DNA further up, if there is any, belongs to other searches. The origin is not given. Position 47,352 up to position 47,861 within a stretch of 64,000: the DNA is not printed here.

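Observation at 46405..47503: ORF-free, diverged tandem array with an ~87-bp period and stop-codon-rich palindromic cores, closed by a strong terminator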

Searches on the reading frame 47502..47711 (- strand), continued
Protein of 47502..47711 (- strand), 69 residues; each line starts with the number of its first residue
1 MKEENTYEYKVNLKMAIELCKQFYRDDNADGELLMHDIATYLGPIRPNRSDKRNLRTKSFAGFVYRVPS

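Call 36: find_encoding_contigs(protein=P0041, flank=4000, max_places=10)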
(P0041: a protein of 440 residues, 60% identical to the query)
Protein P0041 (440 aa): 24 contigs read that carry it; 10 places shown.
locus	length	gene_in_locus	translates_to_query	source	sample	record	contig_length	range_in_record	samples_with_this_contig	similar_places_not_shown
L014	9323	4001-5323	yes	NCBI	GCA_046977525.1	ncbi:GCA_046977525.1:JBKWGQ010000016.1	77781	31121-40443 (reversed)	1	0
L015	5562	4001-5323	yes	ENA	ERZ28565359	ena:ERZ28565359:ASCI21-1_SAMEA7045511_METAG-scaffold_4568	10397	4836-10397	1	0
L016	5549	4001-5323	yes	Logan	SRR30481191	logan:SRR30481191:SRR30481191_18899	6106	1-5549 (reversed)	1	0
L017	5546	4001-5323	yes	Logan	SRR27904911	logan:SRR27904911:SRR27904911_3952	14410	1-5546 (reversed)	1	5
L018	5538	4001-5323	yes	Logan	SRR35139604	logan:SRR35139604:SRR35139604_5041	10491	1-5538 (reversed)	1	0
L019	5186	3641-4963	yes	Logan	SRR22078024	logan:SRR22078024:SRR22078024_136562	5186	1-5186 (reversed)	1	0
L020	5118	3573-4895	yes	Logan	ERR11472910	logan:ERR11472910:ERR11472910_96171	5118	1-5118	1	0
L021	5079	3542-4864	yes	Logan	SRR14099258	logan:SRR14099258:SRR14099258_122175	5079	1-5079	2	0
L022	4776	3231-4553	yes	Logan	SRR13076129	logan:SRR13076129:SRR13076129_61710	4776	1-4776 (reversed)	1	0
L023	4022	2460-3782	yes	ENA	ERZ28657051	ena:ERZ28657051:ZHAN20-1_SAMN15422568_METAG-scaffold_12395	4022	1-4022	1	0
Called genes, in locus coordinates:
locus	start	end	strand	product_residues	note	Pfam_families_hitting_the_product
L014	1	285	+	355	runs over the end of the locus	PF00988:CPSase_sm_chain, PF01965:DJ-1_PfpI (faint), PF00117:GATase, PF07722:Peptidase_C26 (faint)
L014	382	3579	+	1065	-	PF25596:CPSase_L_D1, PF02786:CPSase_L_D2, PF02787:CPSase_L_D3, PF25596:CPSase_L_D1, PF02655:ATP-grasp_3, PF01071:GARS_A, PF02222:ATP-grasp, PF02786:CPSase_L_D2, +4 more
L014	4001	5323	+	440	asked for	PF01609:DDE_Tnp_1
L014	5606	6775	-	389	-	PF13384:HTH_23 (weak), PF13565:HTH_32, PF13358:DDE_3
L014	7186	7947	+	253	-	PF08241:Methyltransf_11, PF13649:Methyltransf_25 (weak)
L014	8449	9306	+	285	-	PF02311:AraC_binding (weak), PF07883:Cupin_2 (weak), PF00165:HTH_AraC (weak), PF12833:HTH_18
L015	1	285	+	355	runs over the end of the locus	PF00988:CPSase_sm_chain, PF01965:DJ-1_PfpI (faint), PF00117:GATase, PF07722:Peptidase_C26 (faint)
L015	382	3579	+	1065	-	PF25596:CPSase_L_D1, PF02786:CPSase_L_D2, PF02787:CPSase_L_D3, PF25596:CPSase_L_D1, PF02655:ATP-grasp_3, PF01071:GARS_A, PF02222:ATP-grasp, PF02786:CPSase_L_D2, +4 more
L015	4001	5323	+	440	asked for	PF01609:DDE_Tnp_1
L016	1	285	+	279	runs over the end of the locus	?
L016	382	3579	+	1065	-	PF25596:CPSase_L_D1, PF02786:CPSase_L_D2, PF02787:CPSase_L_D3, PF25596:CPSase_L_D1, PF02655:ATP-grasp_3, PF01071:GARS_A, PF02222:ATP-grasp, PF02786:CPSase_L_D2, +4 more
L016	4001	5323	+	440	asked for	PF01609:DDE_Tnp_1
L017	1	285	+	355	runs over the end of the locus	PF00988:CPSase_sm_chain, PF01965:DJ-1_PfpI (faint), PF00117:GATase, PF07722:Peptidase_C26 (faint)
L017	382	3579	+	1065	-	PF25596:CPSase_L_D1, PF02786:CPSase_L_D2, PF02787:CPSase_L_D3, PF25596:CPSase_L_D1, PF02655:ATP-grasp_3, PF01071:GARS_A, PF02222:ATP-grasp, PF02786:CPSase_L_D2, +4 more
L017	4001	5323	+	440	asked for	PF01609:DDE_Tnp_1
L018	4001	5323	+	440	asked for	PF01609:DDE_Tnp_1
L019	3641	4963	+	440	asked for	PF01609:DDE_Tnp_1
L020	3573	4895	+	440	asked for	PF01609:DDE_Tnp_1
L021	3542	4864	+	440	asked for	PF01609:DDE_Tnp_1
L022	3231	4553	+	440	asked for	PF01609:DDE_Tnp_1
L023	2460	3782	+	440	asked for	PF01609:DDE_Tnp_1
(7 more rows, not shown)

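Call 37: find_encoding_contigs(protein=P0009, flank=5000, max_places=6)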
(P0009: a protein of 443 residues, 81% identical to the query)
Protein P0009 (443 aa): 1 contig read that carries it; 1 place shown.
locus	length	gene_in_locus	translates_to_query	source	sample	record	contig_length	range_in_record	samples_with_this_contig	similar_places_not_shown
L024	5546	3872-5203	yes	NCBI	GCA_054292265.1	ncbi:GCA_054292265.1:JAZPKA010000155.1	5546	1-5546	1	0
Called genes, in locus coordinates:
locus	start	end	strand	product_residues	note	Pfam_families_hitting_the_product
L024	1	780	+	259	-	?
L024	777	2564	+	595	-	PF00664:ABC_membrane, PF00005:ABC_tran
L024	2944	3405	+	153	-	PF01797:Y1_Tnp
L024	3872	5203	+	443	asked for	PF01609:DDE_Tnp_1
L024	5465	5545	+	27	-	?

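Call 57: find_encoding_contigs(protein=P0077, flank=4000, max_places=10)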
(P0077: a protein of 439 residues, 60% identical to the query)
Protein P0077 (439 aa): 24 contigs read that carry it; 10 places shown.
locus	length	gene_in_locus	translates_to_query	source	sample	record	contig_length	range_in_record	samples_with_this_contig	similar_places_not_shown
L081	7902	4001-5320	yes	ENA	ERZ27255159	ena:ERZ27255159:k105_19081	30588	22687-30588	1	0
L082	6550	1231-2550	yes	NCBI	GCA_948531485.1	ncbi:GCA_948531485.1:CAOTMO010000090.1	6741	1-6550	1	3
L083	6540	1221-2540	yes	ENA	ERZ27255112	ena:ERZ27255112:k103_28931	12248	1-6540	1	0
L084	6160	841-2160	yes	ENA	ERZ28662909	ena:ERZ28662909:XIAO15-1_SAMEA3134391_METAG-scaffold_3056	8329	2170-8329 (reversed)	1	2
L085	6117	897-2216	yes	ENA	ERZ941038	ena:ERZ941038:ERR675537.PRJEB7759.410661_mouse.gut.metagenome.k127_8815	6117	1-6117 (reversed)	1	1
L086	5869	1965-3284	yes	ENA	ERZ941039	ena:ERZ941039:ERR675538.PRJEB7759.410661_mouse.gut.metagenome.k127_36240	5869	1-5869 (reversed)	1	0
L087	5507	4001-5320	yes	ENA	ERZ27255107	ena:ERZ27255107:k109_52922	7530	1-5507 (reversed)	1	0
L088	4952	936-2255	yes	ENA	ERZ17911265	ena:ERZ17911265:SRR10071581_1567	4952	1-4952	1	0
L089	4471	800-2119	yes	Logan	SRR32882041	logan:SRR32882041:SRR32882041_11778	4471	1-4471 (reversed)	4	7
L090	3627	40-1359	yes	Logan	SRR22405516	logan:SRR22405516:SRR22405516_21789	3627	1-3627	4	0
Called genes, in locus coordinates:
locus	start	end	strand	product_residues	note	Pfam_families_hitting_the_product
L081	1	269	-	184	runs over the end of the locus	PF10991:Enc34_ssDNA-bd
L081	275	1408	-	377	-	PF10926:DUF2800, PF12705:PDDEXK_1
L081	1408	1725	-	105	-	-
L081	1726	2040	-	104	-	PF24963:DUF7768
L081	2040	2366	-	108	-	-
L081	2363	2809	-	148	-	PF04545:Sigma70_r4 (weak)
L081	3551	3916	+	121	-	-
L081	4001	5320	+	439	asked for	PF01609:DDE_Tnp_1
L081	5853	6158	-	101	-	PF13560:HTH_31, PF12844:HTH_19, PF01381:HTH_3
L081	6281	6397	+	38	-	-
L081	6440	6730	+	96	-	-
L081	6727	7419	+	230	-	PF08239:SH3_3 (weak)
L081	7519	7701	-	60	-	-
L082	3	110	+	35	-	?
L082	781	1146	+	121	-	-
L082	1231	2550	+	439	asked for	PF01609:DDE_Tnp_1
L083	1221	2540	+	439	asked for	PF01609:DDE_Tnp_1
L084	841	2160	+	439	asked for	PF01609:DDE_Tnp_1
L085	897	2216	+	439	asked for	PF01609:DDE_Tnp_1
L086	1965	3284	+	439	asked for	PF01609:DDE_Tnp_1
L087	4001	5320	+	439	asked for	PF01609:DDE_Tnp_1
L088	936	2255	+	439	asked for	PF01609:DDE_Tnp_1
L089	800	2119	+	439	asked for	PF01609:DDE_Tnp_1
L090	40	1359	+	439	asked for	PF01609:DDE_Tnp_1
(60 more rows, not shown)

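Call 75: search_dna_similar(query=P0005, collection=plasmids, mode=protein, max_rows=15, max_evalue=1e-30)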
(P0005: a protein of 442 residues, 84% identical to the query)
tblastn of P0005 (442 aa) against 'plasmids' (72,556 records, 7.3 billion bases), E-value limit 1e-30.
Records with a match: 155; places in all: 176; records where one place covers at least 80% of the query: 152.
Best place of each record, by identity: <60% 155.
By first word of the organism name: Enterococcus 85; Lactococcus 60; Lactobacillus 6; Paenibacillus 2; Butyrivibrio 1; Ligilactobacillus 1.
By predicted mobility (MOB-suite, as given by PLSDB): mobilizable 107; conjugative 31; non-mobilizable 17.
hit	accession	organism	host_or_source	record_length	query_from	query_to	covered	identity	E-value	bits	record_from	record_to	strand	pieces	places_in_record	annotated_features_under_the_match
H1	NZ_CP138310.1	Lactococcus lactis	-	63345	10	440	98%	38.0%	1e-68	244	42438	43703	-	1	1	IS4-like element IS1675 family transposase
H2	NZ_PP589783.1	Lactococcus sp.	Bacterial culture,Dairy environment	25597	10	440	98%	38.0%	6e-68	241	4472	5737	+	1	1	IS4-like element IS1675 family transposase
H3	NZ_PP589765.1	Lactococcus sp.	Bacterial culture,Dairy environment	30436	10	440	98%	38.0%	6e-68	241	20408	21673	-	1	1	IS4-like element IS1675 family transposase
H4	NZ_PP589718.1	Lactococcus sp.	Bacterial culture,Dairy environment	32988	10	440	98%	38.0%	6e-68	241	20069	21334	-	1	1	IS4-like element IS1675 family transposase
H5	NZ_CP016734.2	Lactococcus lactis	Single cell,Dairy fermentation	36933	10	440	98%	38.0%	6e-68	241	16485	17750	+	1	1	IS4-like element IS1675 family transposase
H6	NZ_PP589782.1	Lactococcus sp.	Bacterial culture,Dairy environment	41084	10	440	98%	38.0%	6e-68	241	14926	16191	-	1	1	IS4-like element IS1675 family transposase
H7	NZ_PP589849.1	Lactococcus sp.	Bacterial culture,Dairy environment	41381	10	440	98%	38.0%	6e-68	241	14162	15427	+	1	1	IS4-like element IS1675 family transposase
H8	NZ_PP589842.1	Lactococcus sp.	Bacterial culture,Dairy environment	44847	10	440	98%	38.0%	6e-68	241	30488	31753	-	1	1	IS4-like element IS1675 family transposase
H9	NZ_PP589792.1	Lactococcus sp.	Bacterial culture,Dairy environment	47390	10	440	98%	38.0%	6e-68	241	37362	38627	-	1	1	IS4-like element IS1675 family transposase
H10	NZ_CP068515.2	Lactococcus cremoris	Whole organism,Dairy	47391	10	440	98%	38.0%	6e-68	241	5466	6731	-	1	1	IS4-like element IS1675 family transposase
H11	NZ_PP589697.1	Lactococcus sp.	Bacterial culture,Dairy environment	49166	10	440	98%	38.0%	6e-68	241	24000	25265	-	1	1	IS4-like element IS1675 family transposase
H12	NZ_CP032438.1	Lactococcus cremoris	Dairy Fermentation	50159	10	440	98%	38.0%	6e-68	241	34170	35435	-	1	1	IS4-like element IS1675 family transposase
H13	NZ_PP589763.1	Lactococcus sp.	Bacterial culture,Dairy environment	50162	10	440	98%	38.0%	6e-68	241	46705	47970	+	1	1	IS4-like element IS1675 family transposase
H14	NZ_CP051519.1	Lactococcus cremoris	cell culture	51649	10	440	98%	38.0%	6e-68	241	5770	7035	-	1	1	IS4-like element IS1675 family transposase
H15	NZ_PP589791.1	Lactococcus sp.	Bacterial culture,Dairy environment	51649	10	440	98%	38.0%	6e-68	241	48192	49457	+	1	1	IS4-like element IS1675 family transposase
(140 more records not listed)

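Call 76: get_annotated_region(hit=H1, flank=2000)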
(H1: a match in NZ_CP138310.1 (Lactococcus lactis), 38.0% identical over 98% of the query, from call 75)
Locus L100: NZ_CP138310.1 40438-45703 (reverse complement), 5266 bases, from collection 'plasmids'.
description: Lactococcus lactis strain B26 plasmid pB26A, complete sequence
organism: Lactococcus lactis (NCBI taxid 1358)
taxonomy: Bacteria; Bacillota; Bacilli; Lactobacillales; Streptococcaceae; Lactococcus; Lactococcus lactis
host: -; source: -; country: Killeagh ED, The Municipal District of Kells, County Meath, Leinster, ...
typing (MOB-suite, as given by PLSDB): conjugative; replicon rep_cluster_633,rep_cluster_799; relaxase MOB_Unknown; mating-pair formation MPF_T
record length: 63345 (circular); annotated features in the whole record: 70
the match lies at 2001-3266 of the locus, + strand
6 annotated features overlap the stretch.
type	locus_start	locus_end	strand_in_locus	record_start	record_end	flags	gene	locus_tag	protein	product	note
CDS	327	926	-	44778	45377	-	-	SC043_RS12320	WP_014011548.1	recombinase family protein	GO:0006310 - DNA recombination [Evidence IEA]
CDS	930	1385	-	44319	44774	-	-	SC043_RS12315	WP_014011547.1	hypothetical protein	-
CDS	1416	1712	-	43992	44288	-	-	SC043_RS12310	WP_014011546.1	BRCT domain-containing protein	-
CDS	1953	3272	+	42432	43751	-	-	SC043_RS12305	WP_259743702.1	IS4-like element IS1675 family transposase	GO:0006313 - DNA transposition [Evidence IEA]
CDS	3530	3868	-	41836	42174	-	-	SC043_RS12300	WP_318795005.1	VanZ family protein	GO:0071555 - cell wall organization [Evidence IEA]; GO:0046677 - response to antibiotic [Evidence IEA]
CDS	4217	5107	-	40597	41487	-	-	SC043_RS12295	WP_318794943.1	IS982-like element IS982B family transposase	GO:0006313 - DNA transposition [Evidence IEA]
